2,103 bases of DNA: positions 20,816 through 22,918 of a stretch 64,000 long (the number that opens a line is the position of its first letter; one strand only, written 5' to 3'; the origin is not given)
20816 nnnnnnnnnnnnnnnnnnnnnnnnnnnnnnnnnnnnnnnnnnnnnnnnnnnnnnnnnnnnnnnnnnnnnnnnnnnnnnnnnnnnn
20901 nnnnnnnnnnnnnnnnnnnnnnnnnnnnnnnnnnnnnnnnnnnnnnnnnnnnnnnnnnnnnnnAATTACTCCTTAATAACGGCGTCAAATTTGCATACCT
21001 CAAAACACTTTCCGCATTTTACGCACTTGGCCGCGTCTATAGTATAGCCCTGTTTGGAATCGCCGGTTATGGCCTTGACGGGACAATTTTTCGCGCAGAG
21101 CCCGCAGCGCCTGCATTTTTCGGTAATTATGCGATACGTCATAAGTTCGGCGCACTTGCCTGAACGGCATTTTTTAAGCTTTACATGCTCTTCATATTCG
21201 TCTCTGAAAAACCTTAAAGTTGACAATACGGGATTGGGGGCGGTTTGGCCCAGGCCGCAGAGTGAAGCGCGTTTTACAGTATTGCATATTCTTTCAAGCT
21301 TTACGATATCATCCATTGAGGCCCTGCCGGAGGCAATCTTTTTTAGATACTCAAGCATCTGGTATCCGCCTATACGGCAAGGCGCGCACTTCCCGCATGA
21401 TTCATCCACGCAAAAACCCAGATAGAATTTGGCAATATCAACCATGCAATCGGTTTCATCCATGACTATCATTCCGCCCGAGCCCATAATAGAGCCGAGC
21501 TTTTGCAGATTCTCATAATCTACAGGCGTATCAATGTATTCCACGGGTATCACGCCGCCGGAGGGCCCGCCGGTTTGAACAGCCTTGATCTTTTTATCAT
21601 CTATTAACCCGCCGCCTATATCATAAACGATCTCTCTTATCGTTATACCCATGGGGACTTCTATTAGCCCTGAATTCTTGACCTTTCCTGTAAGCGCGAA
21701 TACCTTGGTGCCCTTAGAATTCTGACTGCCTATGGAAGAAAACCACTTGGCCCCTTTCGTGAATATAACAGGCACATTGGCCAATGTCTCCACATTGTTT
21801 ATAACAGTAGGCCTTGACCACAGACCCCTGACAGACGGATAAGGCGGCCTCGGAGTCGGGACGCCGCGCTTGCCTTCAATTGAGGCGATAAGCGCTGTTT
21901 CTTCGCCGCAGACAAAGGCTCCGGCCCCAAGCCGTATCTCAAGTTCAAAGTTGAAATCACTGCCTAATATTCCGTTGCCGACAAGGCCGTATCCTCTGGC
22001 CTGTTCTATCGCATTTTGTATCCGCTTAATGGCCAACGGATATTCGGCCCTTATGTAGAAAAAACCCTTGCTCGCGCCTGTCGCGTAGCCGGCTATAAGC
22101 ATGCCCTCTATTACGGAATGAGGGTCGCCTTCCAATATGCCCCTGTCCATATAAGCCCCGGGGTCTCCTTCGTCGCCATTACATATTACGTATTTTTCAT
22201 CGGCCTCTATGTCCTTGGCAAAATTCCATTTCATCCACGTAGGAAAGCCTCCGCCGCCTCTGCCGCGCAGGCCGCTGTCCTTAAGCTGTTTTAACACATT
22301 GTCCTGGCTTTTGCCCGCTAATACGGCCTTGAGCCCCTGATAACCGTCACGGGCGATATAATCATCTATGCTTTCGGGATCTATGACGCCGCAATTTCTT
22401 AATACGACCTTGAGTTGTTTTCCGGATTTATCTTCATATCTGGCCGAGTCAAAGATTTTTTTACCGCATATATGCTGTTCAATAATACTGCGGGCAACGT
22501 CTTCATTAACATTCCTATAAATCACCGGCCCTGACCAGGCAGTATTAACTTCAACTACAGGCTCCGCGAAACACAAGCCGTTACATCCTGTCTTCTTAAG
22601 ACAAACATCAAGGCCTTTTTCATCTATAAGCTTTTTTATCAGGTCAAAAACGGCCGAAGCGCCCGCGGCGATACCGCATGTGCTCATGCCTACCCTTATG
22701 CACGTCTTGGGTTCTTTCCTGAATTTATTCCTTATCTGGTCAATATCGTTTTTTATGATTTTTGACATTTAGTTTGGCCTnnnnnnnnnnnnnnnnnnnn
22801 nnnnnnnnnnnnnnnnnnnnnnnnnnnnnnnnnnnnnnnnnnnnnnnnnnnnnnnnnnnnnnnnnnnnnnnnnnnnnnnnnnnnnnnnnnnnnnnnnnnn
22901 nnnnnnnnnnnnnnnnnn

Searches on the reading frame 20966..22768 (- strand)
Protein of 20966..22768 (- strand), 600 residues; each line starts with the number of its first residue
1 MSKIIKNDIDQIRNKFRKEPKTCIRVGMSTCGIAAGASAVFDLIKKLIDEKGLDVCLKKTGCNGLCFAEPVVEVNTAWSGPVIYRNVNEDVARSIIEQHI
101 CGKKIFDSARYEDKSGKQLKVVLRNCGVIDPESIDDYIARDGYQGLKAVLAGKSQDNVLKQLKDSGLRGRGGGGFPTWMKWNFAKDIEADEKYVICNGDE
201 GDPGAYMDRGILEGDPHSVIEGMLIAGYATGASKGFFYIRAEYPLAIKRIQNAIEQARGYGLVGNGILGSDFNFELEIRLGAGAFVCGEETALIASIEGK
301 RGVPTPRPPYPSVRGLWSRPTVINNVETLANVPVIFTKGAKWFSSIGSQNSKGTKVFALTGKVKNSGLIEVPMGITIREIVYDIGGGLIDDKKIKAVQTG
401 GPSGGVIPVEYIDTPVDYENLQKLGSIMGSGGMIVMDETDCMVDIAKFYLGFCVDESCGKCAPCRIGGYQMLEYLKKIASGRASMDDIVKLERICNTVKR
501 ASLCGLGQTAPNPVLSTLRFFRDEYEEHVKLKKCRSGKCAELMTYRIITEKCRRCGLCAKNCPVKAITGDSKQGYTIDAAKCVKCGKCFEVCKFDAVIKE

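Call 4: search_protein_families(library=pfam, proteins=[window:20966-22768:-], max_evalue=0.001)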
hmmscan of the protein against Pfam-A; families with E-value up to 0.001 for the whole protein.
window:20966-22768:- (600 aa): 12 families
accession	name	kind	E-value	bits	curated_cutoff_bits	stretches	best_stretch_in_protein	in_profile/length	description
PF01512.22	Complex1_51K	-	8.7e-48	162.5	31.2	1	163-333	2-149/150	Nuo51 FMN-binding domain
PF10589.14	NADH_4Fe-4S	-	2e-32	111.3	23.5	1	444-528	1-85/85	NADH-ubiquinone oxidoreductase-F iron-sulfur binding region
PF00037.32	Fer4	-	2.1e-11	43.6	21.1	2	546-568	2-24/24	4Fe-4S binding domain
PF12838.12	Fer4_7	-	1.2e-08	35.8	27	1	551-596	1-52/52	4Fe-4S dicluster domain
PF14697.11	Fer4_21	-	2e-07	31.5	35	1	547-595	3-54/59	4Fe-4S dicluster domain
PF12837.12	Fer4_6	-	1.2e-06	28.6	25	1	576-596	3-23/24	4Fe-4S binding domain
PF13187.11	Fer4_9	-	2.5e-06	27.8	27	1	551-594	1-49/52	4Fe-4S dicluster domain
PF13237.11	Fer4_10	-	2.7e-06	27.6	25.5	1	546-592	3-52/53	4Fe-4S dicluster domain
PF10531.15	SLBB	-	4.3e-06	26.9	27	1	356-406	1-54/55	SLBB domain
PF12797.12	Fer4_2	-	0.00011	22.3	24.5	0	547-564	5-22/22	4Fe-4S binding domain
PF22461.2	SLBB_2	-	0.00044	20.7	27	0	356-402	2-49/79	SLBB domain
PF25160.1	LdpA_Fe-S-bd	-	0.00077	19.6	27.6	1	558-597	9-43/49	LdpA Fe-S cluster-binding domain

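Call 13: search_protein_families(library=ncbifam, proteins=[window:20966-22768:-], max_evalue=0.00001)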
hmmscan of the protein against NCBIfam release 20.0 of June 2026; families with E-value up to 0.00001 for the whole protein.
window:20966-22768:- (600 aa): 18 families
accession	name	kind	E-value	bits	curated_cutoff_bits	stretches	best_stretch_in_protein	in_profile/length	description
TIGR01959.1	nuoF_fam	equivalog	5.9e-143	476.2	558.65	1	130-529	10-410/410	NADH-quinone oxidoreductase subunit NuoF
NF010120.0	PRK13596.1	equivalog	4.2e-113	378.1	389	1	127-535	13-423/433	NADH-quinone oxidoreductase subunit NuoF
NF008436.0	PRK11278.1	equivalog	1.9e-111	373.2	749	1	130-533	23-430/448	NADH-quinone oxidoreductase subunit NuoF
NF058577.1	FdxA_fam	equivalog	1.5e-13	50.7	65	1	543-596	1-52/52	4Fe-4S ferredoxin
TIGR04481.1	PR_assoc_PrdC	equivalog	1.8e-12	46.8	490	1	153-405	71-286/425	proline reductase-associated electron transfer protein PrdC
TIGR04105.1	FeFe_hydrog_B1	subfamily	2.1e-10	39.9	450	1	528-598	138-206/462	monomeric [FeFe] hydrogenase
NF003454.1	PRK05035.1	equivalog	2.2e-10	39.6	345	1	125-405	97-335/556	electron transport complex subunit RsxC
TIGR01945.1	rnfC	subfamily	2.3e-10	39.6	245.95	1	126-257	96-221/435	RnfABCDGE type electron transport complex subunit C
TIGR02700.1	flavo_MJ0208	hypoth_equivalog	1.1e-08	34.7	251.35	1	536-598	134-195/234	dihydromethanopterin reductase (acceptor)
NF033683.1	di_4Fe-4S_YfhL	equivalog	7.7e-07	29.4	86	1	547-598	4-60/80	YfhL family 4Fe-4S dicluster ferredoxin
TIGR01944.1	rnfB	subfamily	1.1e-06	28.4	68.7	1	542-597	105-160/190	RnfABCDGE type electron transport complex subunit B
NF041836.1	rnfB_Methano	equivalog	3e-06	26.9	445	1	504-596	176-261/265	Rnf electron transport complex subunit RnfB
NF040770.1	hetero_SS_HdrA2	exception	4.1e-06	25.2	1100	1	541-598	568-624/777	CoB-CoM heterodisulfide reductase HdrA2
NF005415.0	PRK06991.1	equivalog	4.8e-06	26.4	281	1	546-597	81-132/284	electron transport complex subunit RsxB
NF005504.0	PRK07118.1-3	equivalog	5.3e-06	26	437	0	545-598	214-266/293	Fe-S cluster domain-containing protein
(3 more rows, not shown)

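Call 51: find_homologous_proteins(query=window:20966-22768:-, max_evalue=1e-30)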
Query window:20966-22768:- (600 aa): 8000 proteins with E <= 1e-30 among 8000 candidates; the best 120 are listed.
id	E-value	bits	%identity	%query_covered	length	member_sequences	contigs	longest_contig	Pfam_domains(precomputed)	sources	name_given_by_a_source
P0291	0.0e+0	1320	100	96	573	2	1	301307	PF14697.12,PF10531.16,PF10589.15,PF12837.13,PF00037.33,PF12838.13,PF01512.23,PF13237.12,PF13187.12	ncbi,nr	ncbi:MAG: NADH-quinone oxidoreductase subunit NuoF [Candidatus Omnitrophica bacterium]|nr:NADH-quino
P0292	0.0e+0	1221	91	96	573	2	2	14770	PF14697.12,PF10531.16,PF10589.15,PF12797.13,PF12837.13,PF00037.33,PF12838.13,PF01512.23,PF13187.12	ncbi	ncbi:MAG: NADH-quinone oxidoreductase subunit NuoF [Candidatus Omnitrophota bacterium]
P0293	0.0e+0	1189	83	100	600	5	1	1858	PF14697.12,PF10589.15,PF12837.13,PF00037.33,PF12838.13,PF01512.23,PF13237.12,PF13187.12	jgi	-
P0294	0.0e+0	1172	82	100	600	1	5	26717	PF10589.15,PF12837.13,PF00037.33,PF12838.13,PF01512.23,PF13187.12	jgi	jgi:NADP-reducing hydrogenase subunit HndC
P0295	0.0e+0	1168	82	100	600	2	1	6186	PF14697.12,PF10589.15,PF12797.13,PF12837.13,PF00037.33,PF12838.13,PF01512.23,PF13237.12,PF13187.12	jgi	jgi:NADP-reducing hydrogenase subunit HndC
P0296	0.0e+0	1164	82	100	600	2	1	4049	PF10589.15,PF12797.13,PF12837.13,PF00037.33,PF12838.13,PF01512.23,PF13237.12,PF13187.12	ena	-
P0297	0.0e+0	1164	81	100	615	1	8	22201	PF14697.12,PF10589.15,PF12837.13,PF00037.33,PF12838.13,PF01512.23,PF13237.12,PF13187.12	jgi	jgi:NADP-reducing hydrogenase subunit HndC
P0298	0.0e+0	1160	80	100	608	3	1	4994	PF14697.12,PF10589.15,PF12837.13,PF00037.33,PF12838.13,PF01512.23,PF13237.12,PF13187.12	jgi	jgi:NADP-reducing hydrogenase subunit HndC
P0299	0.0e+0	1158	81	100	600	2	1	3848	PF14697.12,PF10589.15,PF12797.13,PF12837.13,PF00037.33,PF12838.13,PF01512.23,PF13237.12,PF13187.12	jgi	jgi:NADP-reducing hydrogenase subunit HndC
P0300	0.0e+0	1154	81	100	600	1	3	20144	PF14697.12,PF10589.15,PF12797.13,PF12837.13,PF00037.33,PF12838.13,PF01512.23,PF13237.12,PF13187.12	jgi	jgi:NADP-reducing hydrogenase subunit HndC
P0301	0.0e+0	1135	79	100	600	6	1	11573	PF14697.12,PF10531.16,PF10589.15,PF12837.13,PF00037.33,PF12838.13,PF01512.23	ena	-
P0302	0.0e+0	1112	78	100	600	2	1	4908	PF10589.15,PF12797.13,PF12837.13,PF00037.33,PF12838.13,PF01512.23,PF13237.12,PF13187.12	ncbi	-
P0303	0.0e+0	1108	78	100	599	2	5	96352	PF14697.12,PF10589.15,PF12837.13,PF00037.33,PF12838.13,PF01512.23,PF13237.12,PF13187.12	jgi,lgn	-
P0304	0.0e+0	1106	77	100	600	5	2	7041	PF10589.15,PF12797.13,PF12837.13,PF00037.33,PF12838.13,PF01512.23,PF13237.12,PF13187.12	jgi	jgi:NADP-reducing hydrogenase subunit HndC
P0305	0.0e+0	1029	72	100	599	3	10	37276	PF14697.12,PF10589.15,PF12797.13,PF12837.13,PF00037.33,PF12838.13,PF01512.23,PF13237.12,PF13187.12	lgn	-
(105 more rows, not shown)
